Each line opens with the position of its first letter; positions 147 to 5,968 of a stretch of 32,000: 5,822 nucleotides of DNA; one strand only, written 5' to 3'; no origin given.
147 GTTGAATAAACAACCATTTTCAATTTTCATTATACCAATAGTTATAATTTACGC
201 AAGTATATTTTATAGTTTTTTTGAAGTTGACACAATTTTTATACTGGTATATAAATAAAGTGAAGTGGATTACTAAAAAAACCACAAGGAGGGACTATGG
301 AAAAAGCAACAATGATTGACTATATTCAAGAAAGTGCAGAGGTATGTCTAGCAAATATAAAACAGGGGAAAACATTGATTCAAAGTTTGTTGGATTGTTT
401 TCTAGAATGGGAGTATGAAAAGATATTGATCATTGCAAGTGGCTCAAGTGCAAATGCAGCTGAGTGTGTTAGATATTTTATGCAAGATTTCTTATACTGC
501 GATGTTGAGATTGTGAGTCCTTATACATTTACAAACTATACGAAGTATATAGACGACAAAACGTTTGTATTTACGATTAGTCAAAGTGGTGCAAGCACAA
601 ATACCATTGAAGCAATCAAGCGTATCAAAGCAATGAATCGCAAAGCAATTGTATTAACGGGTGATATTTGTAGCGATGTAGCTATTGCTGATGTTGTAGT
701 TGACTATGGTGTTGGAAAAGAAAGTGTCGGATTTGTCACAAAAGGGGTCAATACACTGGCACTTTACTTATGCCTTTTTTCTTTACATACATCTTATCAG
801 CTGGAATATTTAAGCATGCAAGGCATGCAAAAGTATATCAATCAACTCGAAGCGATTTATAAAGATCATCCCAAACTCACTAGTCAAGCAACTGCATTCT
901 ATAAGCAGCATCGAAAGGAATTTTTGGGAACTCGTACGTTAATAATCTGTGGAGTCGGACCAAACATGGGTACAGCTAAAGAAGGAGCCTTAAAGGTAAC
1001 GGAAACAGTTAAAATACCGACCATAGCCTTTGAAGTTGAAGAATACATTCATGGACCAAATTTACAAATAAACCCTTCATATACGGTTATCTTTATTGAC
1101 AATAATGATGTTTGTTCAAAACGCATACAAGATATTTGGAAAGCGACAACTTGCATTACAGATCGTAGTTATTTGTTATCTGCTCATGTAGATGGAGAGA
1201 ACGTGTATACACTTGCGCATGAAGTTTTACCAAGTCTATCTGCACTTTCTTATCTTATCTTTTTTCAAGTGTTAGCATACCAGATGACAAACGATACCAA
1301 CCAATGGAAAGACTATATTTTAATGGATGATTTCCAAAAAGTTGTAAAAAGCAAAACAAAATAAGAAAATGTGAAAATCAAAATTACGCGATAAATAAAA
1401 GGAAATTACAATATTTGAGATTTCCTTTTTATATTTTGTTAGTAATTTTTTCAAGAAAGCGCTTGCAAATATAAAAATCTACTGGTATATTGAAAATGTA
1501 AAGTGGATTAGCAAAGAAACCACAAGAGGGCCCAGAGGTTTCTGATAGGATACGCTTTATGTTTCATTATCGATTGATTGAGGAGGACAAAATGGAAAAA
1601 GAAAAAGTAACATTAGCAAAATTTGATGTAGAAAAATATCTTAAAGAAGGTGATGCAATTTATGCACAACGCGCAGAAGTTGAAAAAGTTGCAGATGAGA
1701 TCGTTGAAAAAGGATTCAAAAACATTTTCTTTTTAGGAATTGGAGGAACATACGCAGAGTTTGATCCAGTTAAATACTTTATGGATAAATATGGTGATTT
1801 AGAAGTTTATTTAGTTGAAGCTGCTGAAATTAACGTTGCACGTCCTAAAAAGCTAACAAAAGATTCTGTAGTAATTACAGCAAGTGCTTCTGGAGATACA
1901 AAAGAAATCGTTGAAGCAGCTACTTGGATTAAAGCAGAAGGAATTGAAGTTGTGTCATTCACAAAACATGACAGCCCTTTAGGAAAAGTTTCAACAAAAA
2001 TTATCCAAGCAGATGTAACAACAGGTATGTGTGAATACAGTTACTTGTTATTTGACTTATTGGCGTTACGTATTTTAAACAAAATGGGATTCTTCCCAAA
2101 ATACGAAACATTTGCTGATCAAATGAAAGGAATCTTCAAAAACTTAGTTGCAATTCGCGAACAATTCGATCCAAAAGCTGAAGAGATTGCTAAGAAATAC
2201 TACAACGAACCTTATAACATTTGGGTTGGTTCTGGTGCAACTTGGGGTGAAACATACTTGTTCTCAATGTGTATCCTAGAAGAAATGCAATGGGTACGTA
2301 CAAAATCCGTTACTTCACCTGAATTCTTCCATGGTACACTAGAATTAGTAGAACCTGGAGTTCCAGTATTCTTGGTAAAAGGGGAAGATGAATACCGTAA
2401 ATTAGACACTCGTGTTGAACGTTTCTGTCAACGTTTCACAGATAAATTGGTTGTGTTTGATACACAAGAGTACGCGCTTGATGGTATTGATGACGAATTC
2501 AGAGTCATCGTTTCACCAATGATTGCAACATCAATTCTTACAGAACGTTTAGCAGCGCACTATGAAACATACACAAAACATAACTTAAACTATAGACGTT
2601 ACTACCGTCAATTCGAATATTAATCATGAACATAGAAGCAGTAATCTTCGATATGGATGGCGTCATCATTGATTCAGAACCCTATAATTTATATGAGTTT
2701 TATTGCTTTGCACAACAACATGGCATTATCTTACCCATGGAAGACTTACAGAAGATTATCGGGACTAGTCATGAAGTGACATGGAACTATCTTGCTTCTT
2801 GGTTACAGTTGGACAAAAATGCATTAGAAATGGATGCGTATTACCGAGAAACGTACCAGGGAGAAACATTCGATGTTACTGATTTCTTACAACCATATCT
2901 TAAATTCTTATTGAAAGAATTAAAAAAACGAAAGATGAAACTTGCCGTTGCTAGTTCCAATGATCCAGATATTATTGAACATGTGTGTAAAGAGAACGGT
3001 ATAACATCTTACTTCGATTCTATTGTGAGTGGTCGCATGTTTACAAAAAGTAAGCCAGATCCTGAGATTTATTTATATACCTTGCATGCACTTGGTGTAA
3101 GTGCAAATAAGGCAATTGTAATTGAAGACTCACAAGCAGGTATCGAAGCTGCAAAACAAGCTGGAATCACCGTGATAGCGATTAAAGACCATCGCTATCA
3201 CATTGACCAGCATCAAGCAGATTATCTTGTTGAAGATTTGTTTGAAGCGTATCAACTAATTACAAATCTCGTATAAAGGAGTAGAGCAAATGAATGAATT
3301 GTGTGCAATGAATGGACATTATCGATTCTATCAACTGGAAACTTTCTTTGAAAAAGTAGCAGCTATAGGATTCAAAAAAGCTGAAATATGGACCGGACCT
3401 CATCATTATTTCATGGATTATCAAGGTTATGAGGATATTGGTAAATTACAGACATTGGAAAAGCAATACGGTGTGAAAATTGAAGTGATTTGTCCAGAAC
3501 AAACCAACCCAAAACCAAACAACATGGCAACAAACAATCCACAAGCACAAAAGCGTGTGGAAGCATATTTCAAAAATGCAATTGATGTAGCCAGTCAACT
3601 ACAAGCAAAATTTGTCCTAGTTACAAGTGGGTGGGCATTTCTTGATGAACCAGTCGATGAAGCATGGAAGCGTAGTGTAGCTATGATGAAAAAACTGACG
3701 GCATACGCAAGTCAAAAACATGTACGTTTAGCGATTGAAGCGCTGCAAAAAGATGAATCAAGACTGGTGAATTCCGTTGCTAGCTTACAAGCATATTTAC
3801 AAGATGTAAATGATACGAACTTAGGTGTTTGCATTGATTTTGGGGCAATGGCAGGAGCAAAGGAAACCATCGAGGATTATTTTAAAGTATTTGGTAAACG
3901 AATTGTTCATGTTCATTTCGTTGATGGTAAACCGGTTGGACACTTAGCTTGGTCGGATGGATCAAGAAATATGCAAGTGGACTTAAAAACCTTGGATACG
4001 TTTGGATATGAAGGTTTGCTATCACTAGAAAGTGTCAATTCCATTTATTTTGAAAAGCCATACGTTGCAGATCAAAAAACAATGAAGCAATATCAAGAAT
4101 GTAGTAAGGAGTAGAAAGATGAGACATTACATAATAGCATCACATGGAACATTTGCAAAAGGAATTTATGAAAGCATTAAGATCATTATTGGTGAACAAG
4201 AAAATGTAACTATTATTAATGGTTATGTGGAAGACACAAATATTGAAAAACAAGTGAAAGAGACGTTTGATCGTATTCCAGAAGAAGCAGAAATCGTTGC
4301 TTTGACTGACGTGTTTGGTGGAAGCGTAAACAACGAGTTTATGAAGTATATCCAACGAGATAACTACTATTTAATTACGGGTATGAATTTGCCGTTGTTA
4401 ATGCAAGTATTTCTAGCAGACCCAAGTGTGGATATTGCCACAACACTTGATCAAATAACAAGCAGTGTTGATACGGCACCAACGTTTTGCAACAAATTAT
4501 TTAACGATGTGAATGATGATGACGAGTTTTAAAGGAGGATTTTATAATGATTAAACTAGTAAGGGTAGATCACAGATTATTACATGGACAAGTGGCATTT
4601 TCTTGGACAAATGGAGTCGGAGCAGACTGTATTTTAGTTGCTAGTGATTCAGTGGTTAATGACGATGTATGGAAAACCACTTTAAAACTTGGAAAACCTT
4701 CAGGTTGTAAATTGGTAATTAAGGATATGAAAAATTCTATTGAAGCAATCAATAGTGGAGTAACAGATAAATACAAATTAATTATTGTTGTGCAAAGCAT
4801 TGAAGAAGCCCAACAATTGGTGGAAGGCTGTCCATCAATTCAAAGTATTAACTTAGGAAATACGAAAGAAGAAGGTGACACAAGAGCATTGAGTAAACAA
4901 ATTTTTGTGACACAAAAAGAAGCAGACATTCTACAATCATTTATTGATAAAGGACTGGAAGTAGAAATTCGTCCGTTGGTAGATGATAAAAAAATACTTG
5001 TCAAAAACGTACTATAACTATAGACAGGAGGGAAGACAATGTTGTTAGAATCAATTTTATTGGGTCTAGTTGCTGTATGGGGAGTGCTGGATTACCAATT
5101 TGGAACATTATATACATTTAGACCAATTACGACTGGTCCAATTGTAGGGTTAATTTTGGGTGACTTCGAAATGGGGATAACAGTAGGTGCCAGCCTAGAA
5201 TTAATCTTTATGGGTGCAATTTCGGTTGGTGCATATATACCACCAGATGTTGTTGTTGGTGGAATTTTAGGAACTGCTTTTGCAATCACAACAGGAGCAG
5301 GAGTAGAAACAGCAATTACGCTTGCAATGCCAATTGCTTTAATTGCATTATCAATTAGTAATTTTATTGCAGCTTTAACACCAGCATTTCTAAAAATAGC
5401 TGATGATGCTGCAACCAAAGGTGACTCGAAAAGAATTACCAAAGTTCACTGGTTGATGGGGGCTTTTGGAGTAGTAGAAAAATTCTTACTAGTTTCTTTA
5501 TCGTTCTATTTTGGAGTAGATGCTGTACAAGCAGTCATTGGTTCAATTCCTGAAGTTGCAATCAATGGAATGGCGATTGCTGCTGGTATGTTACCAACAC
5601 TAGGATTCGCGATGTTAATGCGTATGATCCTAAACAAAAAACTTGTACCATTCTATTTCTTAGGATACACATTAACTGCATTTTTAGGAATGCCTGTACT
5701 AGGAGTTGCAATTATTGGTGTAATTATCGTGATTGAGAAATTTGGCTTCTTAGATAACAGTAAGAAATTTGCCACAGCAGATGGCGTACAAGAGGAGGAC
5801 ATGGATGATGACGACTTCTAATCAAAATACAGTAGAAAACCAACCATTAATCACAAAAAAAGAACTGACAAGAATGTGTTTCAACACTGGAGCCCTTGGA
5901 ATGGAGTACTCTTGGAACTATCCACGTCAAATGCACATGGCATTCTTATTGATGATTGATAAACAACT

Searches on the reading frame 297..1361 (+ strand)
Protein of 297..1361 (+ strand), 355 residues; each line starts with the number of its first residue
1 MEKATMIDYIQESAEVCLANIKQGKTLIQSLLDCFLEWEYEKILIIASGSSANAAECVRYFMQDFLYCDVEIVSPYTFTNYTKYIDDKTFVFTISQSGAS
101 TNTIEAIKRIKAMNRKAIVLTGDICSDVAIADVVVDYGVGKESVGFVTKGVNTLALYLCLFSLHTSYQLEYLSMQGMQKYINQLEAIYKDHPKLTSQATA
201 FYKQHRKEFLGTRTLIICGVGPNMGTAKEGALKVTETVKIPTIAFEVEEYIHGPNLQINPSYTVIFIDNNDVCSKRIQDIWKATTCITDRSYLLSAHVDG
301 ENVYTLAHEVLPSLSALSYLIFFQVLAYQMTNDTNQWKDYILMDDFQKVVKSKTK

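Call 84: search_protein_families(library=pfam, proteins=[window:297-1361:+], max_evalue=0.00001)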
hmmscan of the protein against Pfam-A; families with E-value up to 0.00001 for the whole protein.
window:297-1361:+ (355 aa): 1 family
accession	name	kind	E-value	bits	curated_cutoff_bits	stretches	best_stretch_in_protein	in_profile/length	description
PF01380.27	SIS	-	1.5e-17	64.1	25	1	41-162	6-130/131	SIS domain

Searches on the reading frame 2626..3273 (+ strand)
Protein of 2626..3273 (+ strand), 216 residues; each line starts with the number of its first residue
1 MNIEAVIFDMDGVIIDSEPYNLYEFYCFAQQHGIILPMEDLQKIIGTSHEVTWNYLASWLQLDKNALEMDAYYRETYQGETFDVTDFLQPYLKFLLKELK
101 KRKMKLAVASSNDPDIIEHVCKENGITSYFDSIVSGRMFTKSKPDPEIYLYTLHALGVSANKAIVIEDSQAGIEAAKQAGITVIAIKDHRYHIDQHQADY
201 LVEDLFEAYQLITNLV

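Call 84: search_protein_families(library=pfam, proteins=[window:2626-3273:+], max_evalue=0.00001)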
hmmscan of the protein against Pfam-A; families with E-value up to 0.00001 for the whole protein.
window:2626-3273:+ (216 aa): 3 families
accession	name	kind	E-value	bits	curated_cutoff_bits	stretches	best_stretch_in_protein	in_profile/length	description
PF13419.12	HAD_2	-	6.9e-37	127.7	23.8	1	6-186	1-178/178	Haloacid dehalogenase-like hydrolase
PF00702.32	Hydrolase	-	1.2e-26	94.8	26.4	1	3-180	1-191/191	haloacid dehalogenase-like hydrolase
PF13242.12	Hydrolase_like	-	4.8e-06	26.8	22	1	142-207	3-74/75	HAD-hyrolase-like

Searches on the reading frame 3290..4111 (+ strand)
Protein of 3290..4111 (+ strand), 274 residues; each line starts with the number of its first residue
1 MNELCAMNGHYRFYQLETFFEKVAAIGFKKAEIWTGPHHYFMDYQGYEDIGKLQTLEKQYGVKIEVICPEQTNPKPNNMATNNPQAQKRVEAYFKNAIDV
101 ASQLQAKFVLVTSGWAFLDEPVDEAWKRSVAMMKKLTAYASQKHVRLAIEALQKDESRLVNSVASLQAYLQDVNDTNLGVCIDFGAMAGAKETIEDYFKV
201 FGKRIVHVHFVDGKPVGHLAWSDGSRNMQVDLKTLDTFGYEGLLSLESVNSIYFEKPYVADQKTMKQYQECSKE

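Call 84: search_protein_families(library=pfam, proteins=[window:3290-4111:+], max_evalue=0.00001)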
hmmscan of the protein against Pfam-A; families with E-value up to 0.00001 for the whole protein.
window:3290-4111:+ (274 aa): 1 family
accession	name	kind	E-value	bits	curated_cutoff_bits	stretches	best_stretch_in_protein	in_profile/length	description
PF01261.30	AP_endonuc_2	-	3.8e-34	118.9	31.1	1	20-261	1-242/249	Xylose isomerase-like TIM barrel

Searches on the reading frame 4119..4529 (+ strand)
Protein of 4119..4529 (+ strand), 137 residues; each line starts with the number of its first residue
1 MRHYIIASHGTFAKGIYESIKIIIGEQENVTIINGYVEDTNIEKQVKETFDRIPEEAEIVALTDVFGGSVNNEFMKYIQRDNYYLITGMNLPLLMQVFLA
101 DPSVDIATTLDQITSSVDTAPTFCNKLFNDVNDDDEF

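Call 84: search_protein_families(library=pfam, proteins=[window:4119-4529:+], max_evalue=0.00001)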
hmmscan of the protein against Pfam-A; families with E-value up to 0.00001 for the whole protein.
window:4119-4529:+ (137 aa): 1 family
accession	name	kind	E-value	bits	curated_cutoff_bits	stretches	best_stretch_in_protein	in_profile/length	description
PF03610.21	EIIA-man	-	1.6e-19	70.6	21.4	1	5-112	3-114/116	PTS system fructose IIA component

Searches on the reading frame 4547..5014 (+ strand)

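Call 84: search_protein_families(library=pfam, proteins=[window:4547-5014:+], max_evalue=0.00001)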
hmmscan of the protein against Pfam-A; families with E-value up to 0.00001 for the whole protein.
window:4547-5014:+ (156 aa): 1 family
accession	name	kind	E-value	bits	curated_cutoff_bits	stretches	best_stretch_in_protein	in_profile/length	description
PF03830.20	PTSIIB_sorb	-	1.3e-43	149.3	27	1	2-149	1-148/148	PTS system sorbose subfamily IIB component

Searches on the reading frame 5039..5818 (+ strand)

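Call 84: search_protein_families(library=pfam, proteins=[window:5039-5818:+], max_evalue=0.00001)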
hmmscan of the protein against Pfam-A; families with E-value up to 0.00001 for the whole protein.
window:5039-5818:+ (260 aa): 1 family
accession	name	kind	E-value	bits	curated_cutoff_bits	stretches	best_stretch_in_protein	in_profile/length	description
PF03609.19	EII-Sor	-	5e-69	232.7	26.3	1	3-232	2-232/233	PTS system sorbose-specific iic component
